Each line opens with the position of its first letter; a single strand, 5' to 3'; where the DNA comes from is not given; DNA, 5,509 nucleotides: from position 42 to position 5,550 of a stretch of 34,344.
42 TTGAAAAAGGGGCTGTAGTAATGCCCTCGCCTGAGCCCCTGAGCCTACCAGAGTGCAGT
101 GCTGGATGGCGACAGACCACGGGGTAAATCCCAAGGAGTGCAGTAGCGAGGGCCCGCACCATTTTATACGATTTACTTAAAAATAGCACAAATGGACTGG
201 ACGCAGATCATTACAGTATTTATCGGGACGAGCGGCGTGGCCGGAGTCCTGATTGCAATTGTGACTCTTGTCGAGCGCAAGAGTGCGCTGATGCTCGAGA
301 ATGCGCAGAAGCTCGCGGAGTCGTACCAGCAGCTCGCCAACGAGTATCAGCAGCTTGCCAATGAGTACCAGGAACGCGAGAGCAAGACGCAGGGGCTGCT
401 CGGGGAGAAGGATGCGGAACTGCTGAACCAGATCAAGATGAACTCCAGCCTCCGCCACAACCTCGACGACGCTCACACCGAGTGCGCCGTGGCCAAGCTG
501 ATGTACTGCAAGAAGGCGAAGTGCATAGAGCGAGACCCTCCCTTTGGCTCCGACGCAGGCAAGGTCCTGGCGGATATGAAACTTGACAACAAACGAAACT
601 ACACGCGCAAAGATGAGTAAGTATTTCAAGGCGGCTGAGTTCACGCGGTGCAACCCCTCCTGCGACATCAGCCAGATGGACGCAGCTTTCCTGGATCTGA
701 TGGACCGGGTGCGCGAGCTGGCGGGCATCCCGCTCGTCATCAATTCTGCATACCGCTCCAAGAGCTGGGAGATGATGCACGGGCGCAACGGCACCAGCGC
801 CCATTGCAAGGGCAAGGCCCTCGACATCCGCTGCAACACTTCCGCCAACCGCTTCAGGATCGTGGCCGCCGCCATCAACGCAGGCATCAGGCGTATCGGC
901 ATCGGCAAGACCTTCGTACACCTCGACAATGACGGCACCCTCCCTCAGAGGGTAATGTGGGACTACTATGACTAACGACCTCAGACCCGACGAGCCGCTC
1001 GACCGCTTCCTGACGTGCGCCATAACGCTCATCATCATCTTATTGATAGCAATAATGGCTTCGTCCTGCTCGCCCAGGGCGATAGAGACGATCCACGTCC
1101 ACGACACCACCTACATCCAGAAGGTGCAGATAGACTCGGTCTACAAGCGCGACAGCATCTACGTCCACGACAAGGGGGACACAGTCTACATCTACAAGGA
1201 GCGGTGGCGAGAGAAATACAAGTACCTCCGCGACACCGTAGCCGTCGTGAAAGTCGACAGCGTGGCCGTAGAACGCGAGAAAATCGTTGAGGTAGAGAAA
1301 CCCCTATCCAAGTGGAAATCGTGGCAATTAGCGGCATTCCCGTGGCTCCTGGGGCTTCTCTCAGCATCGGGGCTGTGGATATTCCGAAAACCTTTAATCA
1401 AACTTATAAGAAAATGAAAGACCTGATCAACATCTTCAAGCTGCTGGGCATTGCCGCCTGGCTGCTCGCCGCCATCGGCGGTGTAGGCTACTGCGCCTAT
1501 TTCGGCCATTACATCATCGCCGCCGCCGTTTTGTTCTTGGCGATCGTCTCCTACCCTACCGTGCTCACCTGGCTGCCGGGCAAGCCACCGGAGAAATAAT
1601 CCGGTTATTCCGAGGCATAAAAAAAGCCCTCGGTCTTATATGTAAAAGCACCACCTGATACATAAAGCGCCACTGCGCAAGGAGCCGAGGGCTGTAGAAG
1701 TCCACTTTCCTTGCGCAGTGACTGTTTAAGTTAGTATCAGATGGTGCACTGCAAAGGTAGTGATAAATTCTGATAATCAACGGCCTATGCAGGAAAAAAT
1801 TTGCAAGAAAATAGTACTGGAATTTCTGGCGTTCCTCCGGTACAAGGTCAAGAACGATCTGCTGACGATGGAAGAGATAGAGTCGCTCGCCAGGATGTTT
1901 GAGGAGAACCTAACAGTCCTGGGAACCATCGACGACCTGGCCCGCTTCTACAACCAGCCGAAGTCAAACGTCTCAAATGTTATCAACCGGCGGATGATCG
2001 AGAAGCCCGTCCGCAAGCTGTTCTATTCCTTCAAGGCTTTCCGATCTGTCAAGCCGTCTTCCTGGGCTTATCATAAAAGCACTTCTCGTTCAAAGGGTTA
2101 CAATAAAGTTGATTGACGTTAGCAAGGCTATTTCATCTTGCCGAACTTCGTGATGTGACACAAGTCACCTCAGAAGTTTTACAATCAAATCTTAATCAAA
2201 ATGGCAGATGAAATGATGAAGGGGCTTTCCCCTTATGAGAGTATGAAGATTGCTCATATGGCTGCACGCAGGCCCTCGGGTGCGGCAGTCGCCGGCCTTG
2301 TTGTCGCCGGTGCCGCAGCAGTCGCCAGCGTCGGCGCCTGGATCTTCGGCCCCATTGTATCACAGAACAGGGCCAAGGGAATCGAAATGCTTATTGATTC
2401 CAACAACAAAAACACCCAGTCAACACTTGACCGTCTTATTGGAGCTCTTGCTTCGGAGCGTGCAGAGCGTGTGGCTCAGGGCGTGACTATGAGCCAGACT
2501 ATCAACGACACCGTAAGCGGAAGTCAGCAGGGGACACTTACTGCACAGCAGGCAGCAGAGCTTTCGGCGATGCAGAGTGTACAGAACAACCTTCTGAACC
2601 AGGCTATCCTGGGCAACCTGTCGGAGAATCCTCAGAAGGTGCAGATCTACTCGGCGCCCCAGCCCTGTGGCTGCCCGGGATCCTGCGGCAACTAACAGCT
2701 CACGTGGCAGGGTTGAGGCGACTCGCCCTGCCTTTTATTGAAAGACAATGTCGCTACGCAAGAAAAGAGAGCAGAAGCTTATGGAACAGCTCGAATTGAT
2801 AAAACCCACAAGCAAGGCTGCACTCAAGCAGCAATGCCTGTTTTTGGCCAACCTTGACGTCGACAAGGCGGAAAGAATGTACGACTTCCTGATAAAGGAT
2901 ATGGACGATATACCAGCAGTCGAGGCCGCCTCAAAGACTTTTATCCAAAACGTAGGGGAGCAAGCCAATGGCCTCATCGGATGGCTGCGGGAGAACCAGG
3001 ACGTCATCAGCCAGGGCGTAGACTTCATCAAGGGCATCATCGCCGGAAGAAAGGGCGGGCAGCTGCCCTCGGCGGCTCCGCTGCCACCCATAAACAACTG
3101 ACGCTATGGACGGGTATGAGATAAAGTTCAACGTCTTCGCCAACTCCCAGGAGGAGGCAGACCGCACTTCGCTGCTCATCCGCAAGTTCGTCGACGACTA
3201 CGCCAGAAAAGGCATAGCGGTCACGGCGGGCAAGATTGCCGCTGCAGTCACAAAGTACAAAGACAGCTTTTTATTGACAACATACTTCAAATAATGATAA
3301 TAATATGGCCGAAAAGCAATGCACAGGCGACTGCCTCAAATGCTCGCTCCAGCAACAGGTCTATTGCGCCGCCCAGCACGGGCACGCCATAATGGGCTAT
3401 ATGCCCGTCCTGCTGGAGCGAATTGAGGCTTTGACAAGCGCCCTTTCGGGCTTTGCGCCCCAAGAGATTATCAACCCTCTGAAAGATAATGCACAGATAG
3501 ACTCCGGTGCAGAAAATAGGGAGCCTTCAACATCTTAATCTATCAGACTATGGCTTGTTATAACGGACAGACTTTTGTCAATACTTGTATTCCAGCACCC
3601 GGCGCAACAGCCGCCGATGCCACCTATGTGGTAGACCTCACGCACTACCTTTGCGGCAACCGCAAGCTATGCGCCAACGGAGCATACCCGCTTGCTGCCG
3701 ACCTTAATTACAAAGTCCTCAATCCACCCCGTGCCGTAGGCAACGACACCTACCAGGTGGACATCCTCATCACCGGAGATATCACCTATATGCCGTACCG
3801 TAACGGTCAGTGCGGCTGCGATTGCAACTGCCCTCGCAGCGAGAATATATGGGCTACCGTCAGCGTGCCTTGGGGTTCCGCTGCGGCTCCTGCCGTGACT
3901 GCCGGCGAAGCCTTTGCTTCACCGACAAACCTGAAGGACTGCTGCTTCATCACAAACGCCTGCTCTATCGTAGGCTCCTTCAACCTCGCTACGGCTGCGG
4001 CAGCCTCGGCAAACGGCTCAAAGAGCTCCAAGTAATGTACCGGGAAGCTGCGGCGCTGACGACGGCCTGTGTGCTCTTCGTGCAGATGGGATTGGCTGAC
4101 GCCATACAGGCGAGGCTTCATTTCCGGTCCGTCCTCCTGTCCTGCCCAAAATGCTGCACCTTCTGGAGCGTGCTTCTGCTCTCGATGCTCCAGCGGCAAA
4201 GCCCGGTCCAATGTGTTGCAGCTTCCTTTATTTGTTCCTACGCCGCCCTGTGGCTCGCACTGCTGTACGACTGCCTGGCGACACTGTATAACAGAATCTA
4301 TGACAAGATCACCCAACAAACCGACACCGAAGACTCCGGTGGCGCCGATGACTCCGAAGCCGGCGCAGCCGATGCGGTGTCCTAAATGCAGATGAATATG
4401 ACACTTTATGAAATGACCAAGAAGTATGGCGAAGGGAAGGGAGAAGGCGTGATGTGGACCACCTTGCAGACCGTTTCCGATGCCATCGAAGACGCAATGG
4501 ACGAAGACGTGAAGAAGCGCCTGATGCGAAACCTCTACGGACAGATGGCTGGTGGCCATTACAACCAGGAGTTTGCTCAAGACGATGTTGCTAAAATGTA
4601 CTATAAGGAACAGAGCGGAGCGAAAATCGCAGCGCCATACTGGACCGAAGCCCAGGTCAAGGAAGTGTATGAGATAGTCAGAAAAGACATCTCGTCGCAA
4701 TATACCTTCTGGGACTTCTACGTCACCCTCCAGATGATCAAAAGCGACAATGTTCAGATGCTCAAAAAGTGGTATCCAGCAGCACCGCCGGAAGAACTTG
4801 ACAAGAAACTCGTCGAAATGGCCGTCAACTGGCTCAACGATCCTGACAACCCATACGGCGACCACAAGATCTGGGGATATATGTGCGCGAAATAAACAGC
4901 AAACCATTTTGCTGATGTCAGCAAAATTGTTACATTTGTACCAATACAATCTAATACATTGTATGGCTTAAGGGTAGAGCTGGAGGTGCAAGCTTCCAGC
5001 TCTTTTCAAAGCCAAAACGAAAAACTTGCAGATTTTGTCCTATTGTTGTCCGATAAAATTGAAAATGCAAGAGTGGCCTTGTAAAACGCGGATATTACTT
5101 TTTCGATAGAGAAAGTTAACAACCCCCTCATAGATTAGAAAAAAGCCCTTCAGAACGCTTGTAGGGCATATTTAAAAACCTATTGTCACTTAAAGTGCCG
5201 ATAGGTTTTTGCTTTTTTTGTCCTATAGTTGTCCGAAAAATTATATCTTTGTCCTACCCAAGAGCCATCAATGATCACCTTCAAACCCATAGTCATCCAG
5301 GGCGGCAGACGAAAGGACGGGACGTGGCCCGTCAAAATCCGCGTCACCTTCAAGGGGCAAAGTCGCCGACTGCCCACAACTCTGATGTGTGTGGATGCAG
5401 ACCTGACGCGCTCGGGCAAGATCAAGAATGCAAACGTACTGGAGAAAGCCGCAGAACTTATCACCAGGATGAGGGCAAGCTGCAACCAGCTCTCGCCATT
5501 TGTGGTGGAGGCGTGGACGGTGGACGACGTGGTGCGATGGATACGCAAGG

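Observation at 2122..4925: Terminator-bracketed cargo operon of small cysteine-rich and membrane proteins with no recognisable family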

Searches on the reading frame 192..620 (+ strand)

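Call 5: search_protein_families(library=phrogs, proteins=[window:192-620:+], max_evalue=1)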
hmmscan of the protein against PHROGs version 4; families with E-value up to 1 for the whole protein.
window:192-620:+ (142 aa): 7 families
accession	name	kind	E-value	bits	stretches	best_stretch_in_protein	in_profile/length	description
phrog_14137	-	unknown function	0.014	16.8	1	28-66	42-79/141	-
phrog_1009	-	unknown function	0.02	16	1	2-64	10-62/103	-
phrog_6631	-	unknown function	0.044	14.3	1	6-103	16-116/251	-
phrog_37083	-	unknown function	0.046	14.9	1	37-113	32-108/122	-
phrog_13166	-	unknown function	0.071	13.8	1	3-64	29-89/245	-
phrog_33436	-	unknown function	0.12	13.5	1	6-35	35-62/117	-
phrog_199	-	lysis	0.3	10.7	1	7-92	79-164/545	holin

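Call 108: search_protein_families(library=pfam, proteins=[window:192-620:+], max_evalue=0.05)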
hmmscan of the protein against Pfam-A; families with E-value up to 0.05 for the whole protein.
window:192-620:+ (142 aa): 2 families
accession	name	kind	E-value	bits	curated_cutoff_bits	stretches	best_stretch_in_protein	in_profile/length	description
PF10883.13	DUF2681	-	0.0015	19.2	28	1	14-67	5-57/90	Protein of unknown function (DUF2681)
PF20715.2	DUF6827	-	0.014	15.6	26.9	1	32-89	97-154/158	Domain of unknown function (DUF6827)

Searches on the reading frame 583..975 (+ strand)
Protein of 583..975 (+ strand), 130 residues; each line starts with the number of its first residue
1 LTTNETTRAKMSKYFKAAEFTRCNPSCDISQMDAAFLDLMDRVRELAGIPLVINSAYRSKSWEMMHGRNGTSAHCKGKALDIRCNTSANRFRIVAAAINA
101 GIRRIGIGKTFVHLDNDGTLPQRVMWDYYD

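Call 4: search_protein_families(library=pfam, proteins=[window:583-975:+], max_evalue=1)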
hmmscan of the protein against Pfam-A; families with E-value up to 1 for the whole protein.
window:583-975:+ (130 aa): 3 families
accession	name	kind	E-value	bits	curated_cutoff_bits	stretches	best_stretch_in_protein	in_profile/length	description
PF08291.16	Peptidase_M15_3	-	7.4e-12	45.8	23.2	1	14-115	2-108/108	Peptidase M15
PF05951.18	Peptidase_M15_2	-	9.2e-05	22.7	27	1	26-116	47-147/153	Bacterial protein of unknown function (DUF882)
PF02557.22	VanY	-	0.19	12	25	0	65-86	57-78/132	D-alanyl-D-alanine carboxypeptidase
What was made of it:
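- Checked: A Peptidase_M15 endolysin lies at 583-975 and an integrase at 5229-6533 (call 4).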

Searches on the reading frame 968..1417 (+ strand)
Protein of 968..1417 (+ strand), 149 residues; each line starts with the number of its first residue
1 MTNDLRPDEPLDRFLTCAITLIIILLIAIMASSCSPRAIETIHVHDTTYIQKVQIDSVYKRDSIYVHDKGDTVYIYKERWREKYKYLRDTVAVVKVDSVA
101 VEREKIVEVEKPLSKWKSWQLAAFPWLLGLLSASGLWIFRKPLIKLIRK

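Call 5: search_protein_families(library=phrogs, proteins=[window:968-1417:+], max_evalue=1)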
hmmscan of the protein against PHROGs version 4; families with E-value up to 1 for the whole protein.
window:968-1417:+ (149 aa): 6 families
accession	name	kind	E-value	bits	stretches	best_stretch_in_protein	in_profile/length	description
phrog_2892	-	unknown function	0.076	14.1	1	96-145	24-72/121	-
phrog_32855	-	unknown function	0.1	13.8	1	21-103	10-98/109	-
phrog_812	-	lysis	0.17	13.1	1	20-90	3-73/102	Rz-like spanin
phrog_8284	-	unknown function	0.18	13.2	1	61-105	19-61/124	-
phrog_38105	-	unknown function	0.48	11.8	1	52-86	64-99/99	-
phrog_35356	-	unknown function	0.76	10.9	0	89-137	128-171/181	-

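Call 43: search_protein_families(library=ncbifam, proteins=[window:968-1417:+], max_evalue=1)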
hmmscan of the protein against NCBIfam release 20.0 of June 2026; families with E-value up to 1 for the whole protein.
window:968-1417:+ (149 aa): 1 family
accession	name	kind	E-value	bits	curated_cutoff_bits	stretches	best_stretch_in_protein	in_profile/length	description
NF003296.0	PRK04296.1-1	equivalog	0.025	14.6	183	1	47-114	38-105/195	thymidine kinase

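Call 108: search_protein_families(library=pfam, proteins=[window:968-1417:+], max_evalue=0.05)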
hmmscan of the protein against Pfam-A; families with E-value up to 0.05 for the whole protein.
window:968-1417:+ (149 aa): 1 family
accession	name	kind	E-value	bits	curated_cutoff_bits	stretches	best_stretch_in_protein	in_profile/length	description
PF05523.17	FdtA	-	0.009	16.2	23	1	52-98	66-112/131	WxcM-like, C-terminal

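Call 114: find_related_loci(query=window:968-1414:+, collection=viral_contigs, flank=7000)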
Query window:968-1414:+ (149 aa) in viral_contigs; peptide patterns used: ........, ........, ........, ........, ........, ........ (x = any residue, [..] = any of these).
339 stretches matched a pattern; 6 encode a relative of the query (tblastn E <= 1e-3); 6 distinct loci.
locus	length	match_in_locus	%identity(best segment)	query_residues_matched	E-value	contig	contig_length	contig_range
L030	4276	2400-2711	36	42-144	3e-12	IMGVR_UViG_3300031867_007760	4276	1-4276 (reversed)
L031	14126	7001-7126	55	107-148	1e-10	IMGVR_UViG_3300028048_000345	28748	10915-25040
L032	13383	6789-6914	52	107-148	5e-9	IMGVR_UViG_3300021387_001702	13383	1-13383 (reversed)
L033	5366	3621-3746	52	107-148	5e-9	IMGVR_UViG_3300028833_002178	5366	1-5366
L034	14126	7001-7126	52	107-148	2e-8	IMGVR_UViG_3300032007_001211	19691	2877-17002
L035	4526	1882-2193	32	42-144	4e-8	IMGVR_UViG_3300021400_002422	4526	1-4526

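Call 118: search_protein_families(library=pfam, proteins=[L035:3270-4232:+, L035:2466-2861:+, L035:2866-3147:+, L035:1687-2220:+, L035:738-1586:+], max_evalue=0.05)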
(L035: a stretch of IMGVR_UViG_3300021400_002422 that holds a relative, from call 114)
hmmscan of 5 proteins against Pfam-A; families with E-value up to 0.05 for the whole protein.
L035:3270-4232:+ (321 aa): 1 family
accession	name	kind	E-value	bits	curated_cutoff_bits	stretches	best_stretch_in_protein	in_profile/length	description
PF12726.12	SEN1_N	-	0.019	13.6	24.7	1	112-224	415-535/747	SEN1 N terminal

L035:2466-2861:+ (132 aa): 0 families

L035:2866-3147:+ (94 aa): 2 families
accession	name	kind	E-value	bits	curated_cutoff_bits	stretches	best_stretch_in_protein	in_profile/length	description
PF01361.26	Tautomerase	-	0.023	15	22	0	14-62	4-42/60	Tautomerase enzyme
PF02074.21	Peptidase_M32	-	0.029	13.4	25.1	1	8-73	124-189/489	Carboxypeptidase Taq (M32) metallopeptidase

L035:1687-2220:+ (178 aa): 0 families

L035:738-1586:+ (283 aa): 1 family
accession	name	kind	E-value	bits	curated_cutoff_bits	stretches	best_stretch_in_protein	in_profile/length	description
PF01520.23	Amidase_3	-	3.3e-25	89.6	27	1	90-276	1-173/174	N-acetylmuramoyl-L-alanine amidase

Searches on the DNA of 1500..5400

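Call 74: search_rna_families(source=window, start=1500, end=5400, threshold=evalue, max_evalue=1)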
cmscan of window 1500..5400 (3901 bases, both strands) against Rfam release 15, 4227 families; matches with E-value up to 1: 2.
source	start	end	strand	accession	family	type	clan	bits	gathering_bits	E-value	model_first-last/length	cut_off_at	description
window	4959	5019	+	RF03869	mir-2834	Gene; miRNA;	-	26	87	0.024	1-63/63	no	mir-2834 microRNA precursor family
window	2209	2267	+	RF01310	sR7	Gene; snRNA; snoRNA; CD-box;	-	20.1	37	0.2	1-57/57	no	Small nucleolar RNA sR7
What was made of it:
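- Tried and rejected: Only sub-threshold chance hits (call 74).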

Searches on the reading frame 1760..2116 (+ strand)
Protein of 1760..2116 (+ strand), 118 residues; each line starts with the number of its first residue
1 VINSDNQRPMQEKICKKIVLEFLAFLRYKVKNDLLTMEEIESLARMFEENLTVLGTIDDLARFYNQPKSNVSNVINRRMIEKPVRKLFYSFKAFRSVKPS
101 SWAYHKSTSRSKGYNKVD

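Call 4: search_protein_families(library=pfam, proteins=[window:1760-2116:+], max_evalue=1)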
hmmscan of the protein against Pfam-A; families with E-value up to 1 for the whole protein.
window:1760-2116:+ (118 aa): 0 families

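Call 5: search_protein_families(library=phrogs, proteins=[window:1760-2116:+], max_evalue=1)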
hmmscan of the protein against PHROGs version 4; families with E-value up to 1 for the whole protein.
window:1760-2116:+ (118 aa): 1 family
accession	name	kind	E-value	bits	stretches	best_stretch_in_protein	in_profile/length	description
phrog_6290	-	unknown function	0.022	15.9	1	78-111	46-79/85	-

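Call 42: search_protein_families(library=padloc, proteins=[window:1760-2116:+], max_evalue=1)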
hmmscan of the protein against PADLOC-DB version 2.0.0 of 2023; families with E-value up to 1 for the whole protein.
window:1760-2116:+ (118 aa): 1 family
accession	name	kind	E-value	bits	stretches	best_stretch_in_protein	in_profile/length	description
PDLC01446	Csm2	-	0.028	13.1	1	6-64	57-115/135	CAS-III-A; effector_SS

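Call 43: search_protein_families(library=ncbifam, proteins=[window:1760-2116:+], max_evalue=1)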
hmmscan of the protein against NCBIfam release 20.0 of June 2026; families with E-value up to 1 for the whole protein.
window:1760-2116:+ (118 aa): 1 family
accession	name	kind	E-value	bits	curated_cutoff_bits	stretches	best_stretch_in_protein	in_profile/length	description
NF010559.0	PRK13954.1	equivalog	0.036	14.6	176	1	14-62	70-117/120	large conductance mechanosensitive channel protein MscL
